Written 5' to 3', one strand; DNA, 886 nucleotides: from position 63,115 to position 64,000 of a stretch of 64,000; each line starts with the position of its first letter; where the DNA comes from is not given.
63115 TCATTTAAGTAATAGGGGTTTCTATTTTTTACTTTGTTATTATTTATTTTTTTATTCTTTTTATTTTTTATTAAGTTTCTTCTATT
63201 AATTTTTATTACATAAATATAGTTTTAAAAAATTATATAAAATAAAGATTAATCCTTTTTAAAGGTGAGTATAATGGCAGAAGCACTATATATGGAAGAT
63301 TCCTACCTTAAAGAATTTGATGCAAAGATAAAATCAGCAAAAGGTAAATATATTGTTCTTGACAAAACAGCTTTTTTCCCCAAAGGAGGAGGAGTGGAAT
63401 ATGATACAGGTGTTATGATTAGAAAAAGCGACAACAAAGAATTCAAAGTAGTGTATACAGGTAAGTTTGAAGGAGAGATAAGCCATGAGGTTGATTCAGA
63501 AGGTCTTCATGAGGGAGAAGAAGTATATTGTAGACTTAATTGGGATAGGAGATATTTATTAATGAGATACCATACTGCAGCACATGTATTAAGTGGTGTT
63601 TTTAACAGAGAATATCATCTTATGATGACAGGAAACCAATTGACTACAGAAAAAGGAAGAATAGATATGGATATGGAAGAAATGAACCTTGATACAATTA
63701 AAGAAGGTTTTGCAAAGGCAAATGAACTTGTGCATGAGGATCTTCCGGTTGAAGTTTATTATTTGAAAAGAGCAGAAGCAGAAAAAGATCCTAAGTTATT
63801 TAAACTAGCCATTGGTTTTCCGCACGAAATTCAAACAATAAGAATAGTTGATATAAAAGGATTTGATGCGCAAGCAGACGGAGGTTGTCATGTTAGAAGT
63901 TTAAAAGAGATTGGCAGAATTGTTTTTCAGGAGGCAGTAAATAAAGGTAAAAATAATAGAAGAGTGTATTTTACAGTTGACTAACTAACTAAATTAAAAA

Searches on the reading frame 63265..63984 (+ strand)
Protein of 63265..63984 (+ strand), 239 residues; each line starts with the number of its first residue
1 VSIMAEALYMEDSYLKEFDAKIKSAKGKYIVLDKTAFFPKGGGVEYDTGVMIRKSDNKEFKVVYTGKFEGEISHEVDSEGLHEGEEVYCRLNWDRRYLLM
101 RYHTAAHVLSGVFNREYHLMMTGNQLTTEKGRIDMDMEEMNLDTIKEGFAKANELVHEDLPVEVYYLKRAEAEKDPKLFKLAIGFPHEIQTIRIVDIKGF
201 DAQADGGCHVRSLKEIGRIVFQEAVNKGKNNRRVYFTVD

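Call 64: search_protein_families(library=pfam, proteins=[window:63265-63984:+], max_evalue=0.001)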
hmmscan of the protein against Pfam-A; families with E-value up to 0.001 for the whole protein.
window:63265-63984:+ (239 aa): 2 families
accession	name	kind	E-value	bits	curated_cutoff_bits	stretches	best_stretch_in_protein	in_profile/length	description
PF01411.24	tRNA-synt_2c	-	2.4e-12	46.6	30.3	1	16-95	473-552/552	tRNA synthetases class II (A)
PF07973.19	tRNA_SAD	-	3.2e-09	37.1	24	1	192-235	1-44/44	Threonyl and Alanyl tRNA synthetase second additional domain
